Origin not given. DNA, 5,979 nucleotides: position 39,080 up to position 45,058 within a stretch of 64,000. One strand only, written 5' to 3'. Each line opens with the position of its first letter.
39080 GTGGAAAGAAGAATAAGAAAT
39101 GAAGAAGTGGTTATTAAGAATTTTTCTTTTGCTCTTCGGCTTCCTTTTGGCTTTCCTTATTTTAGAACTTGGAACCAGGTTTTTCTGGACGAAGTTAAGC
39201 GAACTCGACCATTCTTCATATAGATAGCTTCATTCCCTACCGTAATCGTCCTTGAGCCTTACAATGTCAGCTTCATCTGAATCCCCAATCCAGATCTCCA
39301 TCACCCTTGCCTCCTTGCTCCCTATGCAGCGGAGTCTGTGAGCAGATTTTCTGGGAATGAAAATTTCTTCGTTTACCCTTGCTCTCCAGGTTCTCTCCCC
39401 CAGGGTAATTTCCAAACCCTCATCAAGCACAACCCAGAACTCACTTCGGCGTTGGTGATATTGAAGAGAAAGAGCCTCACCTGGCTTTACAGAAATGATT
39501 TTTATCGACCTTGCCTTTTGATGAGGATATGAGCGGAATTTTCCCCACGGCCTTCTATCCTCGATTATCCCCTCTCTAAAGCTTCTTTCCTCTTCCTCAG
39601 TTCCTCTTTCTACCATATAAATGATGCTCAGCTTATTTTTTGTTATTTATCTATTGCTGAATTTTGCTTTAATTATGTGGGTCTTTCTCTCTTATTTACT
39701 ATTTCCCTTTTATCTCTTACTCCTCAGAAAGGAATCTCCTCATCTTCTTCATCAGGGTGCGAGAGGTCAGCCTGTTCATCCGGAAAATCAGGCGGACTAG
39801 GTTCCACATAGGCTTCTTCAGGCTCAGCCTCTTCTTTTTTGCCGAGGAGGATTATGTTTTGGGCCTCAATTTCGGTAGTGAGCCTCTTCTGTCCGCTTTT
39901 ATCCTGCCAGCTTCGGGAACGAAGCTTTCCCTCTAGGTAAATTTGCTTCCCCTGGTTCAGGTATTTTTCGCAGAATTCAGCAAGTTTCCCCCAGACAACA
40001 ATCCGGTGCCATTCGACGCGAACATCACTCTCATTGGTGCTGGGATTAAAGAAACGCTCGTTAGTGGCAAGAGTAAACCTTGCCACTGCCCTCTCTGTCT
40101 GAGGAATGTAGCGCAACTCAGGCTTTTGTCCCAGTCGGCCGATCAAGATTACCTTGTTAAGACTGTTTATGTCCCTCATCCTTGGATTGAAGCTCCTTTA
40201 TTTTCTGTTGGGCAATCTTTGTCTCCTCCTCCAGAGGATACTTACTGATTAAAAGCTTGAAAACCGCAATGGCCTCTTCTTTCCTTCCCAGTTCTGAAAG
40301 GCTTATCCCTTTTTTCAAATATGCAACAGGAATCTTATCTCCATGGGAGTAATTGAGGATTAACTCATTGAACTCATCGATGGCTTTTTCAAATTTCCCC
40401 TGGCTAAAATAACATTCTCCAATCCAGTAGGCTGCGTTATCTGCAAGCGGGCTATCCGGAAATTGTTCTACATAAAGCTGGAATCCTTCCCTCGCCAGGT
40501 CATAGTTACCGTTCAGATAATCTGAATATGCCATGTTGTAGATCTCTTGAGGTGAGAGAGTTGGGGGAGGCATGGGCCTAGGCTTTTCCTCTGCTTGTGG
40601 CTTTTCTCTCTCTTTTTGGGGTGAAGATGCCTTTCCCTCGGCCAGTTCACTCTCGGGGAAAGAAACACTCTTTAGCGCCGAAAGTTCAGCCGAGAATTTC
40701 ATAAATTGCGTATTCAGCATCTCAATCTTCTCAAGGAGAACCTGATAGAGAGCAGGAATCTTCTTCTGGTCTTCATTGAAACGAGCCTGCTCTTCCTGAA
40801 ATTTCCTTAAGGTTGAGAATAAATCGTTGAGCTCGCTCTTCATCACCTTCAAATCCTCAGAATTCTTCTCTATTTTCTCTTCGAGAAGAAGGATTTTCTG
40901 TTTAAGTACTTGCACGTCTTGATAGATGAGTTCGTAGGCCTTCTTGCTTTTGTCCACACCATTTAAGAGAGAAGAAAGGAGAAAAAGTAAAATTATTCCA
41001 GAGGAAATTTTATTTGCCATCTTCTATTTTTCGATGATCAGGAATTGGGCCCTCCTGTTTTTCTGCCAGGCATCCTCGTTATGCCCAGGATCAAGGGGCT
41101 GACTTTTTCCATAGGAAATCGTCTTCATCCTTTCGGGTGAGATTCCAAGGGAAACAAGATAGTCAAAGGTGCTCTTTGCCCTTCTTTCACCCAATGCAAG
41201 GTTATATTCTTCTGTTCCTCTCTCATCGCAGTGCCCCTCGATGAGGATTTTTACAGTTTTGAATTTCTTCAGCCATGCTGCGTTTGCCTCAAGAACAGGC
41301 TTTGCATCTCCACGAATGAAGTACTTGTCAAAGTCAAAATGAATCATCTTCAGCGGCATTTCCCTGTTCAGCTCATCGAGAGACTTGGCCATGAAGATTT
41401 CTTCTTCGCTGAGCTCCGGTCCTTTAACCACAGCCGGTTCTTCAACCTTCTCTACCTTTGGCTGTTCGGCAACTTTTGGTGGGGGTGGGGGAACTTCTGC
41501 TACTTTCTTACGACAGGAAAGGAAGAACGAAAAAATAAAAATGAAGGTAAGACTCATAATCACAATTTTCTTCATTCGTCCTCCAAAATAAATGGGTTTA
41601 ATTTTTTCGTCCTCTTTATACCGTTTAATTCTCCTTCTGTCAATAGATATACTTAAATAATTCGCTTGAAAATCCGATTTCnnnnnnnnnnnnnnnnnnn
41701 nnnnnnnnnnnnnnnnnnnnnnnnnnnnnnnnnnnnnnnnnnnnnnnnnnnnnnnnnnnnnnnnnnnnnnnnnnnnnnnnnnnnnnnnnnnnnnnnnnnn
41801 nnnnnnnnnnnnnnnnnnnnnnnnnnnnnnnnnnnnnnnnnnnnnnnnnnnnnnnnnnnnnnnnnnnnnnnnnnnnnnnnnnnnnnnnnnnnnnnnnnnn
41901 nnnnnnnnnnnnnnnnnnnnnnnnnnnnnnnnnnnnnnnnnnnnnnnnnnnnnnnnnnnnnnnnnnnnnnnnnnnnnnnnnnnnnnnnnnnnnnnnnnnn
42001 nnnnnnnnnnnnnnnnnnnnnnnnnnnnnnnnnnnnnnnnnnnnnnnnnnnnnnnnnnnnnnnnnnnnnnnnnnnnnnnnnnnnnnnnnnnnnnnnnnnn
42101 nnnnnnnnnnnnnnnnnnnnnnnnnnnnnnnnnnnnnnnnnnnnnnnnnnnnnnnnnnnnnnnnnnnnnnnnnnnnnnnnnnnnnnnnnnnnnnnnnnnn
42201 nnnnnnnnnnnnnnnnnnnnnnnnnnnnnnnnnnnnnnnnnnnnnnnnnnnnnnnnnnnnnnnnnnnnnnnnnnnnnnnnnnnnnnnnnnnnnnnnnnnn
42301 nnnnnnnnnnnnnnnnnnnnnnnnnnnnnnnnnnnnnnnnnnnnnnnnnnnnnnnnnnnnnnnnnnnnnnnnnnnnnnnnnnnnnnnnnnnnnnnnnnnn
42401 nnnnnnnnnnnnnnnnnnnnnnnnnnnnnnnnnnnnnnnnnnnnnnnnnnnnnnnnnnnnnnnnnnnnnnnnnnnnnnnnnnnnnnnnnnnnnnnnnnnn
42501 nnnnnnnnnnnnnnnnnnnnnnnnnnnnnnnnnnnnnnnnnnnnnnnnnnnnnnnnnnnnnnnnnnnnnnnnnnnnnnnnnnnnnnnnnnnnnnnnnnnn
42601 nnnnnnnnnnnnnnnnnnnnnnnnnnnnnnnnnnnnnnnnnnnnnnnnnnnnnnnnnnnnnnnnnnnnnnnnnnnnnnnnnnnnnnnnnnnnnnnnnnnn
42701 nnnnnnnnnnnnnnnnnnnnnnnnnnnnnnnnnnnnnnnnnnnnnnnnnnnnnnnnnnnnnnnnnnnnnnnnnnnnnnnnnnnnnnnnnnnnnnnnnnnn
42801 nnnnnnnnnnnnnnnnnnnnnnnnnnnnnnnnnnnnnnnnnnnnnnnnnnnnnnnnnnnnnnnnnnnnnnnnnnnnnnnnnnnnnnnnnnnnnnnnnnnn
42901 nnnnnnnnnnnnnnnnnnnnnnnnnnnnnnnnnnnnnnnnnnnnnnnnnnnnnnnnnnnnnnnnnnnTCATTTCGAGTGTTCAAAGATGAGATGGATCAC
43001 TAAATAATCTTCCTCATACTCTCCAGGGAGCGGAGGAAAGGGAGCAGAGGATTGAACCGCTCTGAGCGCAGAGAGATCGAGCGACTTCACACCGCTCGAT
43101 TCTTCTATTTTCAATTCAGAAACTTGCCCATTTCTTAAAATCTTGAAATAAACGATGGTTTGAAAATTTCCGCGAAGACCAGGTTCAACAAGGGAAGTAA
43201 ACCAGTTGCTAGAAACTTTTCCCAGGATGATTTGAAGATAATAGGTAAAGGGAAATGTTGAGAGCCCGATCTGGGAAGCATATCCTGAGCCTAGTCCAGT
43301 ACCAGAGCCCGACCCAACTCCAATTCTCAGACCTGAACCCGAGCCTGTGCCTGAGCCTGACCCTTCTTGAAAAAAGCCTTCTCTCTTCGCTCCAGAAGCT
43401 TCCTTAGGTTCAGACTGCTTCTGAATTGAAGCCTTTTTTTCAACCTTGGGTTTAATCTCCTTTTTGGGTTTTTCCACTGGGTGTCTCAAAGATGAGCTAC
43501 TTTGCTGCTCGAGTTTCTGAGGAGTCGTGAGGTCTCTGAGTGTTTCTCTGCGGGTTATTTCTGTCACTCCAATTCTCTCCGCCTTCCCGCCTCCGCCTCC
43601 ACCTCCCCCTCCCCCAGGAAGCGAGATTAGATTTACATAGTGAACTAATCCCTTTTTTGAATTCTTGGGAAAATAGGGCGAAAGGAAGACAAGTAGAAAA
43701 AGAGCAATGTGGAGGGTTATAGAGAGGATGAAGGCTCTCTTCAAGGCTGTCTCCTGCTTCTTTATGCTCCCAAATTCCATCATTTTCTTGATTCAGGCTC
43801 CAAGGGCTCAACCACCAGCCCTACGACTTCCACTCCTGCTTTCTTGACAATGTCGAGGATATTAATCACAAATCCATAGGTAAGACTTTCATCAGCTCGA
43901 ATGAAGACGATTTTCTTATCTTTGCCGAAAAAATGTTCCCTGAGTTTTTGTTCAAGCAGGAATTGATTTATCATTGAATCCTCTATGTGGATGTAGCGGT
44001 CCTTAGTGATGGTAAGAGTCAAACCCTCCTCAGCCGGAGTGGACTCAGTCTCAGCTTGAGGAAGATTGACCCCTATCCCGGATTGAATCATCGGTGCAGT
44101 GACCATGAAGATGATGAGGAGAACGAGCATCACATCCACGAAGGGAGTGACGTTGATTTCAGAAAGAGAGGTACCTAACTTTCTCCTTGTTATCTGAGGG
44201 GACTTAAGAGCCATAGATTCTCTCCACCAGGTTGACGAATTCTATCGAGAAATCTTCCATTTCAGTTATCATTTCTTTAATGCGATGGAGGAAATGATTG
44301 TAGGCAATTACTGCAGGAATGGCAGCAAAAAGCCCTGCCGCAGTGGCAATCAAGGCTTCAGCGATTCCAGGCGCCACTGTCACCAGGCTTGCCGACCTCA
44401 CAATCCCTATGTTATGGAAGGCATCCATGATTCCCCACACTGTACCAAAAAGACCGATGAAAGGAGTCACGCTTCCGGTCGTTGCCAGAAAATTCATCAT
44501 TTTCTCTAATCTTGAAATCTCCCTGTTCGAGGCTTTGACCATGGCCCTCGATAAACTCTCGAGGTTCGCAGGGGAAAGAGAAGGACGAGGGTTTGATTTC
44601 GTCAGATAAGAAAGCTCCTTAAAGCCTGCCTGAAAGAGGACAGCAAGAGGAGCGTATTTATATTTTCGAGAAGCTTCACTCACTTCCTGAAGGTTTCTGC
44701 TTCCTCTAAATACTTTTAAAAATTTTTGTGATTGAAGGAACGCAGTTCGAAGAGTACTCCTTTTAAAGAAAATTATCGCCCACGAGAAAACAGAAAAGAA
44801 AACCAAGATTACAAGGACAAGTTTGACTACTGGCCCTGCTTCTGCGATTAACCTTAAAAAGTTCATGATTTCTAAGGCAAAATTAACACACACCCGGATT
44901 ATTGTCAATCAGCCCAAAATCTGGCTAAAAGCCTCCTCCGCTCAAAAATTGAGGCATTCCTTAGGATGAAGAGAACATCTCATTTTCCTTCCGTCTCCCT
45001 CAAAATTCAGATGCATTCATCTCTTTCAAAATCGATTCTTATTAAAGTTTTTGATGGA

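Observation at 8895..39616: About 30 kb envelope-decoration island with GT-C enzymes, Thr-type sulfatase-fold proteins and secreted propeller-BACON proteins, but no polysaccharide export or polymerisation genes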

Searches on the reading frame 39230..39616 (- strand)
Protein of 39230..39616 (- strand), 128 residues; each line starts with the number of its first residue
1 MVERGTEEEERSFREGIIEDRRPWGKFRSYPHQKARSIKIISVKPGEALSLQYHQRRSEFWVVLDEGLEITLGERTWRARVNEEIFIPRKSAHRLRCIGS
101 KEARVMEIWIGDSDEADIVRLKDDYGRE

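Call 12: search_protein_families(library=pfam, proteins=[window:39230-39616:-], max_evalue=0.001)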
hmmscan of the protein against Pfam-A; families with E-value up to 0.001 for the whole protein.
window:39230-39616:- (128 aa): 2 families
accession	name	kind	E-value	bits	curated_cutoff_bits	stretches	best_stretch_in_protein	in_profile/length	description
PF01050.24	MannoseP_isomer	-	1.3e-22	80.6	23.6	1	21-123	13-116/116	Mannose-6-phosphate isomerase C-terminal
PF07883.17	Cupin_2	-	1.4e-08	34.7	27.2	1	41-109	3-70/70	Cupin domain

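Call 15: search_protein_families(library=ncbifam, proteins=[window:39230-39616:-], max_evalue=0.001)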
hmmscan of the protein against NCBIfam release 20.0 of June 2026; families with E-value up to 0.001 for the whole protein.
window:39230-39616:- (128 aa): 2 families
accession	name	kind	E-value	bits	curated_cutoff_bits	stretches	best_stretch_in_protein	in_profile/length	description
TIGR01479.1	GMP_PMI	equivalog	5.5e-22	78.2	372.95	1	21-127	360-467/467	mannose-1-phosphate guanylyltransferase/mannose-6-phosphate isomerase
NF012004.0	PRK15460.1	equivalog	4.1e-18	65.3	859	1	19-127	368-477/478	mannose-1-phosphate guanyltransferase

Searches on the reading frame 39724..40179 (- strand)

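Call 13: search_protein_families(library=pfam, proteins=[window:39724-40179:-], max_evalue=0.001)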
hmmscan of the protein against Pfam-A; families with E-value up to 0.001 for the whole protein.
window:39724-40179:- (151 aa): 1 family
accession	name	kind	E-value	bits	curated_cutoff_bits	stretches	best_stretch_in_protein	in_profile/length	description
PF00436.31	SSB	-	1.4e-36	125.2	26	1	7-110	1-102/104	Single-strand binding protein family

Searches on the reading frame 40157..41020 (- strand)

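Call 13: search_protein_families(library=pfam, proteins=[window:40157-41020:-], max_evalue=0.001)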
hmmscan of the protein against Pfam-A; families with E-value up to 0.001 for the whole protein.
window:40157-41020:- (287 aa): 11 families
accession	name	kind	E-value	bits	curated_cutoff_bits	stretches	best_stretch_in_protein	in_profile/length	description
PF13174.12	TPR_6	-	1.5e-19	69.7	26.3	2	233-262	2-31/33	Tetratricopeptide repeat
PF07719.23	TPR_2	-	1.7e-12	46.8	27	1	196-221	3-28/34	Tetratricopeptide repeat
PF13424.12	TPR_12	-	1.1e-10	41.9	30.1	2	160-219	5-70/77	Tetratricopeptide repeat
PF13432.12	TPR_16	-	5.1e-10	40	32.7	1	161-221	1-58/65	Tetratricopeptide repeat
PF13428.12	TPR_14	-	6.9e-09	36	23.5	0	232-268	2-38/44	Tetratricopeptide repeat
PF00515.34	TPR_1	-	1.7e-08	34.4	27.8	0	198-218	5-25/34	Tetratricopeptide repeat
PF13525.12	YfiO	-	3.7e-08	33.8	25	1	156-278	4-137/203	Outer membrane lipoprotein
PF13181.12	TPR_8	-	4e-08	33.3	25.7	0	196-221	3-28/34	Tetratricopeptide repeat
PF12895.13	ANAPC3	-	4.7e-08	33.7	27.2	1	193-254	22-79/82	Anaphase-promoting complex, cyclosome, subunit 3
PF14559.12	TPR_19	-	8.1e-06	26.5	25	0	170-222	4-53/68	Tetratricopeptide repeat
PF14662.11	KASH_CCD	-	0.00033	21.1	43.3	1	16-119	25-124/191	Coiled-coil region of CCDC155 or KASH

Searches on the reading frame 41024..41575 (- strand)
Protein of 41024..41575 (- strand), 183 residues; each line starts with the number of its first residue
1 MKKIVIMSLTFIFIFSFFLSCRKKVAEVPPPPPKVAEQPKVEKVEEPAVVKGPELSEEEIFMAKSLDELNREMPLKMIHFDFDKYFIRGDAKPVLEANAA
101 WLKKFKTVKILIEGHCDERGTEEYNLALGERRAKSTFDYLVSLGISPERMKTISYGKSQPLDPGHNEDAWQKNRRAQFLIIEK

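Call 13: search_protein_families(library=pfam, proteins=[window:41024-41575:-], max_evalue=0.001)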
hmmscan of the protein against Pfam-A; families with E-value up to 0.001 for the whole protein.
window:41024-41575:- (183 aa): 1 family
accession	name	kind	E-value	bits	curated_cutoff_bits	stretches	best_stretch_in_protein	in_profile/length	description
PF00691.25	OmpA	-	2.3e-19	70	27.2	1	80-174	2-98/98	OmpA family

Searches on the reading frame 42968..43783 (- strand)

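Call 13: search_protein_families(library=pfam, proteins=[window:42968-43783:-], max_evalue=0.001)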
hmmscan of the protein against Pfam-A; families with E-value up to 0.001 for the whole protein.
window:42968-43783:- (271 aa): 2 families
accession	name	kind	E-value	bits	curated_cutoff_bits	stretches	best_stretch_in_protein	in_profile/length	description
PF13103.11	TonB_2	-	7.4e-12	45.7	22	1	182-259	4-77/85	TonB C terminal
PF03544.19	TonB_C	-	7.6e-08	33.1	24.6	1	209-256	18-64/79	Gram-negative bacterial TonB protein C-terminal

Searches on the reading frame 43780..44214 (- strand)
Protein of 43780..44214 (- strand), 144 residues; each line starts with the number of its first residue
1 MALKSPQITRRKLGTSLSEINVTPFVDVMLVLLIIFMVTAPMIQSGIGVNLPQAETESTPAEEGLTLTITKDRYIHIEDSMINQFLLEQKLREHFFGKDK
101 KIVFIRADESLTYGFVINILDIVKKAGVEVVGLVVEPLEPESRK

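Call 13: search_protein_families(library=pfam, proteins=[window:43780-44214:-], max_evalue=0.001)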
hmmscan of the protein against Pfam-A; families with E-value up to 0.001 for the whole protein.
window:43780-44214:- (144 aa): 1 family
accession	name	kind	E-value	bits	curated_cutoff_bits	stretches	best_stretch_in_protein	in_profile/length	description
PF02472.21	ExbD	-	3.8e-29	101.8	25.4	1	18-137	6-127/128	Biopolymer transport protein ExbD/TolR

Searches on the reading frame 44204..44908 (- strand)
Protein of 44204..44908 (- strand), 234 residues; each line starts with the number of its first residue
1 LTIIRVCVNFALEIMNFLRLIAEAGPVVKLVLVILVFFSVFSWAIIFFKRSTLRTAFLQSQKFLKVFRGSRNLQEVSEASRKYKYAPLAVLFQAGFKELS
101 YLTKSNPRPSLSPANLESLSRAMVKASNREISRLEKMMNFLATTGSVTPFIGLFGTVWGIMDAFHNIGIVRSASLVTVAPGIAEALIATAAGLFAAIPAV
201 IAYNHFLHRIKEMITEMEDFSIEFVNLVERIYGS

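Call 13: search_protein_families(library=pfam, proteins=[window:44204-44908:-], max_evalue=0.001)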
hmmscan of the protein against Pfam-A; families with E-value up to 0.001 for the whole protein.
window:44204-44908:- (234 aa): 1 family
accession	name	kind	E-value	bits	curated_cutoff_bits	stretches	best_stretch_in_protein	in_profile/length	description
PF01618.21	MotA_ExbB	-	1.5e-36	125.4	22.9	1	90-218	8-126/127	MotA/TolQ/ExbB proton channel family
